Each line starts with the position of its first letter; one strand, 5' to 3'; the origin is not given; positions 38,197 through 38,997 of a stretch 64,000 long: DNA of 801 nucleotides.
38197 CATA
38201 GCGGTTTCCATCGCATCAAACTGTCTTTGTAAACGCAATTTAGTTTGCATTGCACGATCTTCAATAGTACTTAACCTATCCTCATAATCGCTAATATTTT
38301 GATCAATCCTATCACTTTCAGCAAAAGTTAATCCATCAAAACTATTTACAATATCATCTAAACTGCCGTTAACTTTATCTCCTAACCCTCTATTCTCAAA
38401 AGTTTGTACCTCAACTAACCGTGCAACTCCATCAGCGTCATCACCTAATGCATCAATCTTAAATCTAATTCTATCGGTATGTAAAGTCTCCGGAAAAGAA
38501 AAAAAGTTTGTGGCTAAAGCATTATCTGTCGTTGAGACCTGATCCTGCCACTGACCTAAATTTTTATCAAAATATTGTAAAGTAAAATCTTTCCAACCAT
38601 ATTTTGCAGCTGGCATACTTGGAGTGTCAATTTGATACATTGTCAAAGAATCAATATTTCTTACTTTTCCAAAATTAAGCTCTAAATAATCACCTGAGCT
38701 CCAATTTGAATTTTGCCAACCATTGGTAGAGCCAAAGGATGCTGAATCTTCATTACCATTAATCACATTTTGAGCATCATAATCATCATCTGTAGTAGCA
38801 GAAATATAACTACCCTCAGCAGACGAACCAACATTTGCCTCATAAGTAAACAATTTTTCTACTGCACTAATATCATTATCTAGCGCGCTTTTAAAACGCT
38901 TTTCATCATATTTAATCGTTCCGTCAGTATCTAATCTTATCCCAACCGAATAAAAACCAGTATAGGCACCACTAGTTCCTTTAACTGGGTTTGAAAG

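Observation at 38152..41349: Giant flagellar cap FliD with tandem internal repeats and an inserted discoidin (F5/8 type C) carbohydrate-binding domain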

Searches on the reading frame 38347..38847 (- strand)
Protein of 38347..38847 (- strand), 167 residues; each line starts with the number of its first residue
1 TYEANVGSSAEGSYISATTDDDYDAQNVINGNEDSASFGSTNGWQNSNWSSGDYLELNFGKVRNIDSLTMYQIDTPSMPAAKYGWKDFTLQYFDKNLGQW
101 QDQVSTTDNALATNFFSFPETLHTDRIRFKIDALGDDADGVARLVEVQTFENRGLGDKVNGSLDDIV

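Call 10: search_solved_structures(query=window:38347-38847:-, max_evalue=10, show_alignments=3)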
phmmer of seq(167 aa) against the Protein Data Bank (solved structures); distinct sequences matched with E-value up to 10: 1.
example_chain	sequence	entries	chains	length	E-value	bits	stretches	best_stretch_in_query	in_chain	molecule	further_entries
8ck1_A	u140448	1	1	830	0.6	13.3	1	47-105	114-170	Tail Nozzle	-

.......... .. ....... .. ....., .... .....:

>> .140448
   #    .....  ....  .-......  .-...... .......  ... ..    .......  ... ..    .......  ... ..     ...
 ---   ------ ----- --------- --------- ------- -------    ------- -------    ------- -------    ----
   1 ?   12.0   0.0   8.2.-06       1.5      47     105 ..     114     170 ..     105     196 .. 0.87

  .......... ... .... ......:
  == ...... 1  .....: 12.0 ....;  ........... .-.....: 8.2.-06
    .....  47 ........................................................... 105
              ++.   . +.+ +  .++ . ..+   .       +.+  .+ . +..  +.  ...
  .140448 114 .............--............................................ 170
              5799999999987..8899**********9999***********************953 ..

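Call 16: search_solved_structures(query=A1, max_evalue=0.01, show_alignments=2)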
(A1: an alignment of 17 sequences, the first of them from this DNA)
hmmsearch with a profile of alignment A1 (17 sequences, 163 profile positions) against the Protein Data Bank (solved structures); distinct sequences matched with E-value up to 0.01: 11.
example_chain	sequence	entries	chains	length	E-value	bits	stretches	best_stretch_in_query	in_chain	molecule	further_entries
8q2h_A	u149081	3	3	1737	1.3e-06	31.6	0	21-135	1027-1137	beta-galactosidase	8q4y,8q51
7rg7_A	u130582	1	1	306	3e-06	30.5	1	24-150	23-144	nano CLostridial Antibody Mimetic Protein 8 VHH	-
7rga_A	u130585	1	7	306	3.1e-06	30.4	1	24-135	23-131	nano CLostridial Antibody Mimetic Protein 3 VHH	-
2j22_A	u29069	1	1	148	4.6e-06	29.9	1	4-135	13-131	FUCOLECTIN-RELATED PROTEIN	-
2xqx_A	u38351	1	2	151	4e-05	26.8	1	86-139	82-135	ENDO-BETA-N-ACETYLGLUCOSAMINIDASE D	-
4gwi_A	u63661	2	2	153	0.0006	23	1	4-121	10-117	Platelet aggregation factor Sm-hPAF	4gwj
2v72_A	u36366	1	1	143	0.0013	21.9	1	16-153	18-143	EXO-ALPHA-SIALIDASE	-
3le0_A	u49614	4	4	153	0.0014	21.8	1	4-121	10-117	Platelet aggregation factor Sm-hPAF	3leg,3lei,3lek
3gdb_A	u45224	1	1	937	0.0015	21.7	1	86-138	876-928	Putative uncharacterized protein spr0440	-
2j1r_A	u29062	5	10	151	0.0024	21.1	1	7-113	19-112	FUCOLECTIN-RELATED PROTEIN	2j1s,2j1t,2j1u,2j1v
4jx0_A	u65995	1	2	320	0.003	20.7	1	25-139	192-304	hypothetical protein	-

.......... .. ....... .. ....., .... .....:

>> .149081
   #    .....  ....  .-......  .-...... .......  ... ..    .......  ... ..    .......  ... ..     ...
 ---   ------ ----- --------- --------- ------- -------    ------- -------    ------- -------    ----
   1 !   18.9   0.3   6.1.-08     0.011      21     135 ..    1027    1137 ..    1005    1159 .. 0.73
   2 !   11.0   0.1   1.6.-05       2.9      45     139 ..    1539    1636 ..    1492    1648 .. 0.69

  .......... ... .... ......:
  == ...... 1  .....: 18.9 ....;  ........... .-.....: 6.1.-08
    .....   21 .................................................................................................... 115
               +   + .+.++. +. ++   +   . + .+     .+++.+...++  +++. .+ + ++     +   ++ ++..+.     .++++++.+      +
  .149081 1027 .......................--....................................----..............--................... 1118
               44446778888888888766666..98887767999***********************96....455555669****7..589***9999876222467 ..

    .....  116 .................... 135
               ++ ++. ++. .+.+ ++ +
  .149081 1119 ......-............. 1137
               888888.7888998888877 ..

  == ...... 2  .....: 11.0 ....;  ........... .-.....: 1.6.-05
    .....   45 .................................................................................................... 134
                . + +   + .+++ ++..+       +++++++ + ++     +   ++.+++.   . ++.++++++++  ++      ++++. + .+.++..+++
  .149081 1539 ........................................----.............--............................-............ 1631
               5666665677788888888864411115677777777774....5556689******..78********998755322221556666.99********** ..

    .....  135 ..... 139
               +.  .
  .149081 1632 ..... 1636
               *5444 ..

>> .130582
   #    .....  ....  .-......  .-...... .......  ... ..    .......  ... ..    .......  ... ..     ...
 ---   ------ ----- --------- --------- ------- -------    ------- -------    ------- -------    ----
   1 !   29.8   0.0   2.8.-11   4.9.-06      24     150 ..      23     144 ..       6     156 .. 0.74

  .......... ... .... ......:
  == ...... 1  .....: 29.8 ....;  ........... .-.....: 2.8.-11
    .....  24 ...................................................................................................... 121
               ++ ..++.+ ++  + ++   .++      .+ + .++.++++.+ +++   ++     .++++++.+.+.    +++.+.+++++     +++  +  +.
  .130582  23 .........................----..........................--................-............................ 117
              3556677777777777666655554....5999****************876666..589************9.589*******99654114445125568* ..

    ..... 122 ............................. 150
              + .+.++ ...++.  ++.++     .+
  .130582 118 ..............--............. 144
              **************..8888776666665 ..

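Call 17: search_protein_families(library=pfam, alignment_id=A1, max_evalue=0.01)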
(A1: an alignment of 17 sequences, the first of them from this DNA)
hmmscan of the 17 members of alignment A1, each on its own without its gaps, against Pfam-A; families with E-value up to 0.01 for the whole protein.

A. member 1, seq(161 aa): 3 families
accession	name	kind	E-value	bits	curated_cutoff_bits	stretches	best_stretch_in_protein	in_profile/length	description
PF00754.31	F5_F8_type_C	-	4.4e-07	30.5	28.2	1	18-133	5-114/127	F5/8 type C domain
PF22633.2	F5_F8_type_C_2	-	2.2e-05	25.4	27.8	1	27-128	1-90/91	NedA-like, galactose-binding domain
PF24135.1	DUF7402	-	0.0049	17.4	27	0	15-140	9-124/133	Domain of unknown function (DUF7402)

B. families by the number of members that match (of 17 scanned): 3 families
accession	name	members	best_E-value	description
PF00754.31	F5_F8_type_C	15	1.4e-14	F5/8 type C domain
PF22633.2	F5_F8_type_C_2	15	1.8e-08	NedA-like, galactose-binding domain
PF24135.1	DUF7402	5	6.8e-05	Domain of unknown function (DUF7402)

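Call 24: predict_structure(alignment_id=A1)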
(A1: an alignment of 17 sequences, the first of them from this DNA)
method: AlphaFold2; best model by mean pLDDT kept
length: 161 residues; sequences in the alignment: 17
mean_pLDDT: 94.1   pTM: 0.87
mean pLDDT of the five models: 94.1, 93.9, 93.8, 93.5, 91.3
residues with pLDDT >= 90: 144; 70-90: 10; 50-70: 7; < 50: 0
segments of 3 or more residues with pLDDT < 50: none
pLDDT, mean of each block of 10 residues (from residue 1): 91 97 97 97 95 96 97 97 97 97 97 96 97 88 97 73 54
secondary structure, 60 per line:
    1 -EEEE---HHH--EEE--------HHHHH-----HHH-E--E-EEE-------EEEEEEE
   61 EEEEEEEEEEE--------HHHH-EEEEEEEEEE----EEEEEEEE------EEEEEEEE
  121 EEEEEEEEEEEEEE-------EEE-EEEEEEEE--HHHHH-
elements in order: E2-5 E14-16 H25-29 E44-46 E54-71 H80-83 E85-94 E99-106 E113-134 E142-144 E146-153 H156-160

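Call 28: fold_search(model_id=the predicted structure, library=pdb)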
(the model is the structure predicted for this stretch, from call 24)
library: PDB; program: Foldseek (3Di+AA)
matches with E <= 10: 1353; with E <= 0.001: 271
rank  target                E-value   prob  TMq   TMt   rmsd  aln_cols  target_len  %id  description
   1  2v72                  5.5e-10  1.00  0.70  0.81   2.7       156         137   18  The structure of the family 32 CBM from C. perfringens NanJ in complex with galactose (released 2007-08-21)
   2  4gwj_A                1.9e-08  1.00  0.71  0.79   3.0       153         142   16  His 62 mutant of the lectin binding domain of Lectinolysin complexed with Lewis b (released 2012-11-21)
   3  4gwi_A                2.8e-08  1.00  0.71  0.79   3.0       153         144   16  His 62 mutant of the lectin binding domain of lectinolysin complexed with Lewis y (released 2012-11-21)
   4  2xqx_A                2.8e-08  1.00  0.72  0.78   2.9       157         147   15  Structure of the family 32 carbohydrate-binding module from Streptococcus pneumoniae EndoD (released 2010-11-03)
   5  2xqx_B                4.2e-08  1.00  0.72  0.78   2.9       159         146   14  Structure of the family 32 carbohydrate-binding module from Streptococcus pneumoniae EndoD (released 2010-11-03)
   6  3lek_A                6.2e-08  1.00  0.72  0.81   2.9       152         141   16  Lectin Domain of Lectinolysin complexed with Lewis B Antigen (released 2010-12-29)
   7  3le0                  6.2e-08  1.00  0.71  0.80   3.0       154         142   16  Lectin Domain of Lectinolysin complexed with Glycerol (released 2010-12-29)
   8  3lei                  8.8e-08  1.00  0.71  0.79   3.0       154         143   16  Lectin Domain of Lectinolysin complexed with Fucose (released 2010-12-29)
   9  4a44                  1.4e-07  1.00  0.67  0.75   3.3       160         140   12  CpGH89CBM32-5, from Clostridium perfringens, in complex with the Tn Antigen (released 2012-04-04)
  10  2j22                  1.7e-07  1.00  0.67  0.77   3.4       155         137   14  Structure of a Streptococcus pneumoniae fucose binding module, SpX-3 (released 2006-09-06)
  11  2j1r_A                2.1e-07  1.00  0.70  0.79   3.1       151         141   16  Structure of a Streptococcus pneumoniae fucose binding module (released 2006-09-06)
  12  6org_B                2.2e-07  1.00  0.63  0.24   3.1       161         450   16  Crystal structure of SpGH29 (released 2019-07-10)
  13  7blg                  2.2e-07  1.00  0.66  0.74   3.3       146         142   18  Structure of CBM BT3015C from Bacteroides thetaiotaomicron in complex with galactose (released 2022-03-02)
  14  6or4_A                2.4e-07  1.00  0.65  0.25   2.8       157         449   16  Crystal structure of SpGH29 (released 2019-07-10)
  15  2j1r_B                4.8e-07  1.00  0.71  0.82   3.0       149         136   17  Structure of a Streptococcus pneumoniae fucose binding module (released 2006-09-06)
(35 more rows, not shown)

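Call 81: search_protein_representatives(alignment_id=A1)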
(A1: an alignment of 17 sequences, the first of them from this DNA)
Query: 17 sequences, 163 profile positions. Proteins with E-value up to 0.001 (for the whole library): 3631; up to 1e-10: 1560; up to 1e-30: 289. The best 150 are listed.
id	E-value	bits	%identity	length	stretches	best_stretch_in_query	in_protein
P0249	5.2e-151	514.2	-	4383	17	5-157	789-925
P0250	3.4e-123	423.8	-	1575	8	4-152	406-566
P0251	2.6e-95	333.1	-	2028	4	2-152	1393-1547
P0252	5.1e-95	332.2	-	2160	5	5-153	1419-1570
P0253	2.5e-94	329.9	-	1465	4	4-160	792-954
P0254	8.5e-89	311.9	-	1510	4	4-153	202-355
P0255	5.4e-88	309.3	-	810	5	4-156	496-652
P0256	1.7e-76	271.9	-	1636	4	2-152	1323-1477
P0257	1.1e-71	256.3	-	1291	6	2-154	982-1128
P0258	2.3e-71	255.3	-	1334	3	3-152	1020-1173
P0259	2.7e-71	255.0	-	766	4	4-152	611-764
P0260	1.3e-70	252.8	-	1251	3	3-154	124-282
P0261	2.4e-70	252.0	-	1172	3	3-152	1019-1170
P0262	2.9e-70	251.7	-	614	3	3-152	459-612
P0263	6.0e-69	247.4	-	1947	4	5-156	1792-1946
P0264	4.0e-68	244.7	-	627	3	4-153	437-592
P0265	4.7e-68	244.5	-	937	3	4-154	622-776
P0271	3.3e-65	235.2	-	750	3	3-152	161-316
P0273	4.9e-65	234.7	-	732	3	3-152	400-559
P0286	7.4e-61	221.1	-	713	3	3-152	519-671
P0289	3.1e-60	219.1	-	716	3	4-151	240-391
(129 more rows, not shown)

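Call 82: search_protein_families(library=pfam, proteins=[P0250, P0255, P0259, P0262, P0264, P0271, P0273, P0286, P0289, P0265], max_evalue=0.0001)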
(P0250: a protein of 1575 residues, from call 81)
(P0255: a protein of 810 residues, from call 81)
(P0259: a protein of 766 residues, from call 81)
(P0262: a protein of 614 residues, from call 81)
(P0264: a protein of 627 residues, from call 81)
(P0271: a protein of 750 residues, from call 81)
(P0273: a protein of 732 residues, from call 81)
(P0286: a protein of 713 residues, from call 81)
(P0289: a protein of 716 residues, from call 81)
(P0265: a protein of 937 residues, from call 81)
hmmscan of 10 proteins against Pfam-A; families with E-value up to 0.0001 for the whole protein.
P0250 (1575 aa): 2 families
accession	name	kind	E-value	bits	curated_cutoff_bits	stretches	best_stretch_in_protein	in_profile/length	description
PF22633.2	F5_F8_type_C_2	-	3.5e-72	239.5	27.8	8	267-379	2-91/91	NedA-like, galactose-binding domain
PF00754.31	F5_F8_type_C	-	1.3e-52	177.7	28.2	8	248-393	2-126/127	F5/8 type C domain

P0255 (810 aa): 4 families
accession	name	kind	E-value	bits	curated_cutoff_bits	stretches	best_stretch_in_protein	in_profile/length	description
PF22633.2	F5_F8_type_C_2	-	1.5e-33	115.7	27.8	4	682-790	2-91/91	NedA-like, galactose-binding domain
PF00754.31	F5_F8_type_C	-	6.4e-32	110.8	28.2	3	667-804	2-126/127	F5/8 type C domain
PF17966.7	Muc_B2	-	1.6e-07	32.2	23.5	0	718-763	8-54/100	Muc B2-like domain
PF19565.4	DUF6087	-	7.6e-06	26.6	27.1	0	268-284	46-62/99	Family of unknown function (DUF6087)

P0259 (766 aa): 3 families
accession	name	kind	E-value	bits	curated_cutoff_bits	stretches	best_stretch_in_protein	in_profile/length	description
PF22633.2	F5_F8_type_C_2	-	6.2e-27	94.5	27.8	2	638-746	2-91/91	NedA-like, galactose-binding domain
PF00754.31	F5_F8_type_C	-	7.9e-23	81.4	28.2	2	622-750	2-114/127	F5/8 type C domain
PF16640.11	Big_3_5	-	7.3e-08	33.3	35.5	1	24-116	1-86/88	Bacterial Ig-like domain (group 3)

P0262 (614 aa): 3 families
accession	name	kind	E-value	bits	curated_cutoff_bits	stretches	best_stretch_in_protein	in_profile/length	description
PF22633.2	F5_F8_type_C_2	-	5.4e-25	88.3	27.8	3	178-270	12-91/91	NedA-like, galactose-binding domain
PF16640.11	Big_3_5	-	6.1e-22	78.4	35.5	1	41-128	3-88/88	Bacterial Ig-like domain (group 3)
PF00754.31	F5_F8_type_C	-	9.1e-21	74.7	28.2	3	471-606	2-124/127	F5/8 type C domain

P0264 (627 aa): 3 families
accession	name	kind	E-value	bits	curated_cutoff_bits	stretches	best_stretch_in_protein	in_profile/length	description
PF00754.31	F5_F8_type_C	-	4.3e-21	75.8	28.2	3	270-409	2-126/127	F5/8 type C domain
PF22633.2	F5_F8_type_C_2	-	6.5e-09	36.7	27.8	0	107-211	8-91/91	NedA-like, galactose-binding domain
PF16145.10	DUF4853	-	8.7e-07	29.5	34.8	0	181-217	39-75/135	Domain of unknown function (DUF4853)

P0271 (750 aa): 4 families
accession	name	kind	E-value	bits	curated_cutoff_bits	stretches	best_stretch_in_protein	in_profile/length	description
PF00754.31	F5_F8_type_C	-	4.6e-26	91.9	28.2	3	442-577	2-122/127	F5/8 type C domain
PF22633.2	F5_F8_type_C_2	-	1.1e-17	64.8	27.8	0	457-567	2-91/91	NedA-like, galactose-binding domain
PF17957.7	Big_7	-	2.2e-12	47.9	24.1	1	326-402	1-70/70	Bacterial Ig domain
PF13468.12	Glyoxalase_3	-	4.4e-05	24.1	25.1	0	151-198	66-115/176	Glyoxalase-like domain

P0273 (732 aa): 2 families
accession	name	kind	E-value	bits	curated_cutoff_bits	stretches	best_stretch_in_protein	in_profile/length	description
PF00754.31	F5_F8_type_C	-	2.7e-28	99.1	28.2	3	583-726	2-126/127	F5/8 type C domain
PF22633.2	F5_F8_type_C_2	-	4.8e-21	75.6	27.8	2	598-712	2-91/91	NedA-like, galactose-binding domain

P0286 (713 aa): 2 families
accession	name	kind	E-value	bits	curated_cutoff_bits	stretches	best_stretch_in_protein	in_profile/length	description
PF00754.31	F5_F8_type_C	-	2.9e-26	92.5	28.2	3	342-479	2-127/127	F5/8 type C domain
PF22633.2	F5_F8_type_C_2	-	4.7e-23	82.1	27.8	3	546-653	2-91/91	NedA-like, galactose-binding domain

P0289 (716 aa): 4 families
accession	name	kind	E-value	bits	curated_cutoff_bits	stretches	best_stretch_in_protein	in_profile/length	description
PF00754.31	F5_F8_type_C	-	1.8e-18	67.3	28.2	1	411-546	2-124/127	F5/8 type C domain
PF22633.2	F5_F8_type_C_2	-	2.9e-13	50.7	27.8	1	441-534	11-91/91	NedA-like, galactose-binding domain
PF25564.1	DUF7933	-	2.8e-09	37.4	26.5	1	116-212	6-100/123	Domain of unknown function (DUF7933)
PF24135.1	DUF7402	-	1.1e-05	26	27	0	408-544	5-123/133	Domain of unknown function (DUF7402)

P0265 (937 aa): 5 families
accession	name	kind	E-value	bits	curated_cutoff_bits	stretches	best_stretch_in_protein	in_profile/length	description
PF22633.2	F5_F8_type_C_2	-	1.1e-20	74.5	27.8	3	650-756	5-91/91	NedA-like, galactose-binding domain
PF00754.31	F5_F8_type_C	-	4.3e-20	72.6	28.2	3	472-609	2-126/127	F5/8 type C domain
PF06739.17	SBBP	-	1.6e-10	41.2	20.5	0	96-121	7-32/38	Beta-propeller repeat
PF13360.13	PQQ_2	-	1.6e-09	38.2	27.6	1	79-304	6-199/233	Outer membrane protein assembly factor BamB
PF19565.4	DUF6087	-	6e-05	23.7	27.1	0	720-742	46-68/99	Family of unknown function (DUF6087)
